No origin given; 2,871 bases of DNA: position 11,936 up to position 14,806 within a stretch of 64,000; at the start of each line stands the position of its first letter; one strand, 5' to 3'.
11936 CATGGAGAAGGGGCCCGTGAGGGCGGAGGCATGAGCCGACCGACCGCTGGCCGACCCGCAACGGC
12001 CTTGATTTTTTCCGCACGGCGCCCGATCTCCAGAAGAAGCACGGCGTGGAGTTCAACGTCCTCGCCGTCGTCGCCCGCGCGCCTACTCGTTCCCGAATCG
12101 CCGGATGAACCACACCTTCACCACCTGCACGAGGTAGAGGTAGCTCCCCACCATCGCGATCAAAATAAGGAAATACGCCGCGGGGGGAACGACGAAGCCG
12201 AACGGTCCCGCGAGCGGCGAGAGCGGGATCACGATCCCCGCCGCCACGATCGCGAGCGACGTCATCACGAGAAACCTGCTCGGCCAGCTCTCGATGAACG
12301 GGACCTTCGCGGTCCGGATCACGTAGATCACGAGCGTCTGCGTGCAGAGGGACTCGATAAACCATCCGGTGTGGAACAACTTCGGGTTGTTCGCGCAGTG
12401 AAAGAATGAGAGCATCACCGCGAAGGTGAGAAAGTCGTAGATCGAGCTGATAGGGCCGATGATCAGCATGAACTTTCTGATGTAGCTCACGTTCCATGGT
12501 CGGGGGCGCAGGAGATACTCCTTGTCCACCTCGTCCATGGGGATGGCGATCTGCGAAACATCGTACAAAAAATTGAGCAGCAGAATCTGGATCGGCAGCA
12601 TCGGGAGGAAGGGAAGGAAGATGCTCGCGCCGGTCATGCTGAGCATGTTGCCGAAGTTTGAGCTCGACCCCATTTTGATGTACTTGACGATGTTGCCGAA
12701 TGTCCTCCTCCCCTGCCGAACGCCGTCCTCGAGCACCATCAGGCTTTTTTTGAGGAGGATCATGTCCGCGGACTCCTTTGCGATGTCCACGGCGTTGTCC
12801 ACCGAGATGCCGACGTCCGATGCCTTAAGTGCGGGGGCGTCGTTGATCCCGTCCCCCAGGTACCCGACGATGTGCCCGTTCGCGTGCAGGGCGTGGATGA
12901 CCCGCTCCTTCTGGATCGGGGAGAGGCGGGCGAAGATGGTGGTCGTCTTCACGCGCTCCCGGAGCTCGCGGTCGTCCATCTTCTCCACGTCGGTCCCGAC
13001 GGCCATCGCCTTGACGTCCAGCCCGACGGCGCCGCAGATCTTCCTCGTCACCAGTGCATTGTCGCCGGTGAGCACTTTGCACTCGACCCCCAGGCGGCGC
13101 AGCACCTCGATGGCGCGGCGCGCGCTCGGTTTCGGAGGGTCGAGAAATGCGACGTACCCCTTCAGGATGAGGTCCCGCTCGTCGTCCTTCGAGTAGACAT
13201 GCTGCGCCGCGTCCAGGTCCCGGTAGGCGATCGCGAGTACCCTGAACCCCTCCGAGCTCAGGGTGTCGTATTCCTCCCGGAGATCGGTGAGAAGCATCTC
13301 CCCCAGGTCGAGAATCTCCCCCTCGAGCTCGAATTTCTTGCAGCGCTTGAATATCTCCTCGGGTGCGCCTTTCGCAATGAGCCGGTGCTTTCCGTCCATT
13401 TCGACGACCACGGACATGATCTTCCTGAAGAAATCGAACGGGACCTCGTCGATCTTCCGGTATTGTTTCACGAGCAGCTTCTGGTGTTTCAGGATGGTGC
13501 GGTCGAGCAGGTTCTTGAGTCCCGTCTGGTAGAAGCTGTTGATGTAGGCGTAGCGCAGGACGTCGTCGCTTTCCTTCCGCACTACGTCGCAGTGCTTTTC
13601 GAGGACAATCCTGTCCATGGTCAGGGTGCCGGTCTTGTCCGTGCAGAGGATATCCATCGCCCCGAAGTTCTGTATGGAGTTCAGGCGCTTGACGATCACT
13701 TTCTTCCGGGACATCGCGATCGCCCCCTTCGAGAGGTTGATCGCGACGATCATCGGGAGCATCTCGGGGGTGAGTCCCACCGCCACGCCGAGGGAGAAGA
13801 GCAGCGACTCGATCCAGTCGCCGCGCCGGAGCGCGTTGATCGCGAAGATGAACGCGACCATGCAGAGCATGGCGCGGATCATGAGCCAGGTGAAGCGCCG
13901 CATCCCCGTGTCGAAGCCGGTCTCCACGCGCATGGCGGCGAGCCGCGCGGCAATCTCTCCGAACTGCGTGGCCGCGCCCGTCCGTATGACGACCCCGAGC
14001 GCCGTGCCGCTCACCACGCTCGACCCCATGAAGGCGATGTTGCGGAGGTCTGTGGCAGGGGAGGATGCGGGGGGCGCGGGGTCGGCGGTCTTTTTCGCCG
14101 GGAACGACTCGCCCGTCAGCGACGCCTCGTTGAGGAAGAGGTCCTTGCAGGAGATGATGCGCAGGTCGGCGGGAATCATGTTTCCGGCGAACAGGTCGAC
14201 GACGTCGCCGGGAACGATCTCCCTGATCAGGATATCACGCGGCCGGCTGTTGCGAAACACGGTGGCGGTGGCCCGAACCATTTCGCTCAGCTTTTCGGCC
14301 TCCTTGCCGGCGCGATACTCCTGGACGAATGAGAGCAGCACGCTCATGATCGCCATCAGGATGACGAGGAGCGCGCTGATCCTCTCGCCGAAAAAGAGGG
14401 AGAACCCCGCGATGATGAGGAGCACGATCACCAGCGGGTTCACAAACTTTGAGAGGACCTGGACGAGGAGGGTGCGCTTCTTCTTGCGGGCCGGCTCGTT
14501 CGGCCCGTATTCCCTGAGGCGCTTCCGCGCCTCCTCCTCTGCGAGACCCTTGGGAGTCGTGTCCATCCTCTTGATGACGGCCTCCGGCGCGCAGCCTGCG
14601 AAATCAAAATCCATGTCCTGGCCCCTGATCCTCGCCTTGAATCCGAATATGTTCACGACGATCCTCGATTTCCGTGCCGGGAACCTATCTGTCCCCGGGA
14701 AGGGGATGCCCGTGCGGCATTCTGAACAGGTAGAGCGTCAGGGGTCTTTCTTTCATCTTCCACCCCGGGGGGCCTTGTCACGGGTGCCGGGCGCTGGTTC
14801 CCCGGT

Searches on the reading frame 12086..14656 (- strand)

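Call 19: search_protein_families(library=pfam, proteins=[window:12086-14656:-], max_evalue=0.001)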
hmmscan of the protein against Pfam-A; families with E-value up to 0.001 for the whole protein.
window:12086-14656:- (857 aa): 7 families
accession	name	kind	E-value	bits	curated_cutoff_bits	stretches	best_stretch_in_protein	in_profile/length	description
PF00122.25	E1-E2_ATPase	-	3.6e-37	128.1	28.1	1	126-318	2-181/181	E1-E2 ATPase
PF00689.26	Cation_ATPase_C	-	1.6e-19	70.8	27.3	1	683-849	1-175/175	Cation transporting ATPase, C-terminus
PF00690.31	Cation_ATPase_N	-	2.2e-16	59.7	20.4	1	24-86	6-69/69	Cation transporter/ATPase, N-terminus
PF00702.32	Hydrolase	-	1.7e-13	51.8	26.4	1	335-613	2-190/191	haloacid dehalogenase-like hydrolase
PF13246.12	Cation_ATPase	-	3.3e-12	46.7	21.7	1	362-441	10-90/91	Cation transport ATPase (P-type)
PF12710.13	HAD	-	3.7e-05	24.7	27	1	449-611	28-189/189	haloacid dehalogenase-like hydrolase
PF08282.18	Hydrolase_3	-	0.00032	21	20.9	1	597-636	206-245/255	haloacid dehalogenase-like hydrolase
